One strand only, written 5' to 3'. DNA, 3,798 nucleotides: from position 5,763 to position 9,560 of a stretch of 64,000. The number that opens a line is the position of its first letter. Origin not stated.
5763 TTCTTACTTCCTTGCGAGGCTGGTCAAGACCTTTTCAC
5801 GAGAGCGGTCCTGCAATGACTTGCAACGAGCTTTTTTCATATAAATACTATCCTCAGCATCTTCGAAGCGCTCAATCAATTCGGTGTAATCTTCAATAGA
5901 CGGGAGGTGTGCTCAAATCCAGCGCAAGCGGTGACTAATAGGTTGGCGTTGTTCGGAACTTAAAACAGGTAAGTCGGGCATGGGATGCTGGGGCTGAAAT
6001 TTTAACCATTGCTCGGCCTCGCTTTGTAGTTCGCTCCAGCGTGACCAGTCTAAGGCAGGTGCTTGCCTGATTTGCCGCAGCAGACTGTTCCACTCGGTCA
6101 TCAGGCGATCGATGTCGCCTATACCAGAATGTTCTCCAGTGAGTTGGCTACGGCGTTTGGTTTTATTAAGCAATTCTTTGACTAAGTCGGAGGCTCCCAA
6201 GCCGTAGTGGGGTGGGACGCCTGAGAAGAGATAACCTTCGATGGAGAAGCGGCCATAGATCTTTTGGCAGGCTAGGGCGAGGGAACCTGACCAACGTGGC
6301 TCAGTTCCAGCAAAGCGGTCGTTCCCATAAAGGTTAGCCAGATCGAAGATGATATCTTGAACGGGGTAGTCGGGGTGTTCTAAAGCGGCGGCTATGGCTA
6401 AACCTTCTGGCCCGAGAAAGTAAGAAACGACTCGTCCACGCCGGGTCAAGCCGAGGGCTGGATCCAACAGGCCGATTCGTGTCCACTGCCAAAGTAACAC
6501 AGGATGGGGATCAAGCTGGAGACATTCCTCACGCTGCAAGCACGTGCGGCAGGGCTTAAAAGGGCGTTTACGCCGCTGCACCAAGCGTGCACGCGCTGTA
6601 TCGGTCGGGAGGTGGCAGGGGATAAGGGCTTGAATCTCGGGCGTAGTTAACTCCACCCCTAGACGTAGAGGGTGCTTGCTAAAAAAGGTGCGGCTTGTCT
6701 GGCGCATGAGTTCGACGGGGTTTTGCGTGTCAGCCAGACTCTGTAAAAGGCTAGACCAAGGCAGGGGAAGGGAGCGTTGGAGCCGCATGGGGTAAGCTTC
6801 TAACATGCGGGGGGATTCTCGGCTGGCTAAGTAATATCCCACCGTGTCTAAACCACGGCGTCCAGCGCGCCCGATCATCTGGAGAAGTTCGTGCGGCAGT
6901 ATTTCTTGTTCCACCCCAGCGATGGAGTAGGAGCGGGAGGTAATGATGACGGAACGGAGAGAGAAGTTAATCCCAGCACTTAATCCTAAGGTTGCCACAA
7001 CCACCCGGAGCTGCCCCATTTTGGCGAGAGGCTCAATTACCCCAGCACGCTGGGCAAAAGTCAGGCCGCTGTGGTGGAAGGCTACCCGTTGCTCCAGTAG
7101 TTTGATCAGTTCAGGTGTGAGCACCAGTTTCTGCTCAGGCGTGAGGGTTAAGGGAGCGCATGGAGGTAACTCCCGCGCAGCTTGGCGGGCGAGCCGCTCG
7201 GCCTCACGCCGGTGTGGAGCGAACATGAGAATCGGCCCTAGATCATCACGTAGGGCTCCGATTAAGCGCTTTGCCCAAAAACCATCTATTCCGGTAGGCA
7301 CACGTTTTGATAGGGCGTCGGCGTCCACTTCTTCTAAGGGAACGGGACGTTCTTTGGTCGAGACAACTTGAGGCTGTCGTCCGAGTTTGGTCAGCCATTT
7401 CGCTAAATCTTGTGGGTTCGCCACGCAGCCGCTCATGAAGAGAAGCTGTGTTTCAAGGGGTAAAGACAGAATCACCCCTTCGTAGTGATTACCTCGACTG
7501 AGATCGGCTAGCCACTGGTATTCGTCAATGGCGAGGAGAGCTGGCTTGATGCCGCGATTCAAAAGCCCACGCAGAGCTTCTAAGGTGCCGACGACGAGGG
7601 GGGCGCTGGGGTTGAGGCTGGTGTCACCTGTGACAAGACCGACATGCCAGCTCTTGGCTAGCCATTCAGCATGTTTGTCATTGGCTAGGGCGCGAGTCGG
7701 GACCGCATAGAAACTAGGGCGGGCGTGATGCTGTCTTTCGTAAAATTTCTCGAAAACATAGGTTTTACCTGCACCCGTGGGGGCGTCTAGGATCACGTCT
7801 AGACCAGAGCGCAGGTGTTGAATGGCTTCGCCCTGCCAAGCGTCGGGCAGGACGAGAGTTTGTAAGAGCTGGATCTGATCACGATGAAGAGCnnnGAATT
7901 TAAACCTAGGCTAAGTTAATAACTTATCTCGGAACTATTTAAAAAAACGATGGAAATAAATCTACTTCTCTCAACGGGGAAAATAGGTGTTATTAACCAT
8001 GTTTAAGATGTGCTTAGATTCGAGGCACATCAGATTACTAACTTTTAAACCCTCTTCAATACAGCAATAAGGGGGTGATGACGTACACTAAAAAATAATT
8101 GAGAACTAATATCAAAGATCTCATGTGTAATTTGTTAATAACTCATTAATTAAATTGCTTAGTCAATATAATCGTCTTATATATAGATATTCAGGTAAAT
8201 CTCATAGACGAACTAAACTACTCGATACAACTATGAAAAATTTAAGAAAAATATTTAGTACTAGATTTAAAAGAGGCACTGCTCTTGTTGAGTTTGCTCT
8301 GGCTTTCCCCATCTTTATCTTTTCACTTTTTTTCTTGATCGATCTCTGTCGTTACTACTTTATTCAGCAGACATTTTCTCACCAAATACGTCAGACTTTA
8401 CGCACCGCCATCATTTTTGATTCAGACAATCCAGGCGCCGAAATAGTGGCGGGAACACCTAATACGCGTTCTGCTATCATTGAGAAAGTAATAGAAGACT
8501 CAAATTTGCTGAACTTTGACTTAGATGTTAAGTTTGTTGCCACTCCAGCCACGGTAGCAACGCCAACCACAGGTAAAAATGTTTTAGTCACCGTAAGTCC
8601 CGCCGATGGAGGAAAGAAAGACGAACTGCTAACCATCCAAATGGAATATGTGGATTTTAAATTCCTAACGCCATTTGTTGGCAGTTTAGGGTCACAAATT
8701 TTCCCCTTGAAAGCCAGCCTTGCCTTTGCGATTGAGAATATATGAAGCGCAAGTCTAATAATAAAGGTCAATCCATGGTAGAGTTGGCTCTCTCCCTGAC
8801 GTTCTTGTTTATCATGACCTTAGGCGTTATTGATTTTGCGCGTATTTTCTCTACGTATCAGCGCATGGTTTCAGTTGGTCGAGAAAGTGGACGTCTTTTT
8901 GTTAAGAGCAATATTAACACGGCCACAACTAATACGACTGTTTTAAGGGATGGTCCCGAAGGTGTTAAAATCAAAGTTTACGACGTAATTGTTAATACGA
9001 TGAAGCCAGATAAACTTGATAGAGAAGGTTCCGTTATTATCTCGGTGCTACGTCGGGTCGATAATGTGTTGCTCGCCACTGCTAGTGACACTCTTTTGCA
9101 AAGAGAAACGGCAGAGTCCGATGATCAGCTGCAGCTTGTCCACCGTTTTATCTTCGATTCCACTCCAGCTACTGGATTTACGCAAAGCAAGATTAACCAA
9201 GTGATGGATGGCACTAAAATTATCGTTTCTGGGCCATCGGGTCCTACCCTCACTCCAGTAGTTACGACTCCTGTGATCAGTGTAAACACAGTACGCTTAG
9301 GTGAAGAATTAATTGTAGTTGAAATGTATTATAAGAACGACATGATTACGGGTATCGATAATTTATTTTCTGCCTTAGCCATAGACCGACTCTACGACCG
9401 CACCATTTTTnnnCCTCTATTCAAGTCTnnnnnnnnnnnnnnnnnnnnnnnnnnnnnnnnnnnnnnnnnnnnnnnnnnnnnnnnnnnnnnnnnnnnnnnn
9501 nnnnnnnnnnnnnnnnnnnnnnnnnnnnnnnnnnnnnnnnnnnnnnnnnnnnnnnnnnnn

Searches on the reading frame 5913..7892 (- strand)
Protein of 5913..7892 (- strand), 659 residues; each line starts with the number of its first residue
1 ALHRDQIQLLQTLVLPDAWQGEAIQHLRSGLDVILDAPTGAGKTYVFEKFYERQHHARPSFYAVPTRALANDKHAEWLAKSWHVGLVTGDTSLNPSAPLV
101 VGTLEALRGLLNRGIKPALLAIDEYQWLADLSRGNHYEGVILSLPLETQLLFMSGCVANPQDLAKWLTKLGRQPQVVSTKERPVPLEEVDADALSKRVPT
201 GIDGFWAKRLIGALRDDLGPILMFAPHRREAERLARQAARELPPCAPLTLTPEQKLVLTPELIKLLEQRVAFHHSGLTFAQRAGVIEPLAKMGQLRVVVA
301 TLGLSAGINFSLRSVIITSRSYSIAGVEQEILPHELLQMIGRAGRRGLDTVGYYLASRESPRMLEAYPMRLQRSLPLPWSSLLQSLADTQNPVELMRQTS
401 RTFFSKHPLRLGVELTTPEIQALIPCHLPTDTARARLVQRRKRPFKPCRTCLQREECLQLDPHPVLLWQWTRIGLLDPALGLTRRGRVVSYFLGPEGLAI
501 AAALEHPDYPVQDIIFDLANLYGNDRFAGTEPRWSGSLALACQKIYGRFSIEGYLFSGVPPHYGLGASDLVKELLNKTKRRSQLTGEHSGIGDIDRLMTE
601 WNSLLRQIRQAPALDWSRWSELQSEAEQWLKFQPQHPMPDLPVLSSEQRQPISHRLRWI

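Call 12: search_protein_families(library=pfam, proteins=[window:5913-7892:-], max_evalue=0.001)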
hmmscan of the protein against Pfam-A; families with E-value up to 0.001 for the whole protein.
window:5913-7892:- (659 aa): 4 families
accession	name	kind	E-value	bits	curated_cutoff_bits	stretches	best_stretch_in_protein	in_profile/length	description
PF00270.35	DEAD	-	6.5e-14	52.4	26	1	20-161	4-165/167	DEAD/DEAH box helicase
PF00271.37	Helicase_C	-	6.7e-08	33.2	23.5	1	266-347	38-110/110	Helicase conserved C-terminal domain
PF22527.2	DEXQc_Suv3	-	2e-07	31.1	27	1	37-146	20-123/154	DEXQ-box helicase domain of Suv3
PF13401.12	AAA_22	-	0.00019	22.2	27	1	34-128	9-96/130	AAA domain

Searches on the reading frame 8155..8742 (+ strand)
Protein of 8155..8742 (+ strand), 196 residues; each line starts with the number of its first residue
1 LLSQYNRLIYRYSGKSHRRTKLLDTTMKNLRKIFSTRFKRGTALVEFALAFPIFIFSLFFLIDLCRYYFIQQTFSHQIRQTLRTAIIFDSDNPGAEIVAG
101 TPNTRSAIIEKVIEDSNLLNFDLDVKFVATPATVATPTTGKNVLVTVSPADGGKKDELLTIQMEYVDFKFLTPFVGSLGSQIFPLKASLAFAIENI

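Call 3: search_protein_families(library=pfam, proteins=[window:8155-8742:+], max_evalue=1)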
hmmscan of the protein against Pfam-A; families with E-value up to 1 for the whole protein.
window:8155-8742:+ (196 aa): 1 family
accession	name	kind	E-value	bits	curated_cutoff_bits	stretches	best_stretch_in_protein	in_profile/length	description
PF07811.17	TadE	-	4.3e-09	36.8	22.9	1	41-76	1-36/43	TadE-like protein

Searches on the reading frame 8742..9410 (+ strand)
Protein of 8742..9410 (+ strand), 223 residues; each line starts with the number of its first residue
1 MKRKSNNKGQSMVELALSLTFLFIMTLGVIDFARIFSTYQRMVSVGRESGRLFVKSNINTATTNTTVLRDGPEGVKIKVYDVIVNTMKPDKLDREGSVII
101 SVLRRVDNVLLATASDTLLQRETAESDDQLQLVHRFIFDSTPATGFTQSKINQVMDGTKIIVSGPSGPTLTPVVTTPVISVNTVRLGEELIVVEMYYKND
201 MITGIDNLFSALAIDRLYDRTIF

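Call 3: search_protein_families(library=pfam, proteins=[window:8742-9410:+], max_evalue=1)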
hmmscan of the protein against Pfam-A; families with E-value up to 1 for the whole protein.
window:8742-9410:+ (223 aa): 2 families
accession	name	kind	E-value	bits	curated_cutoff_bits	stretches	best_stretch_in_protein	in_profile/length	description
PF07811.17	TadE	-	8.8e-10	39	22.9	1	9-51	1-43/43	TadE-like protein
PF01405.22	PsbT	-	0.44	10.8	22.4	0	16-33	3-20/29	Photosystem II reaction centre T protein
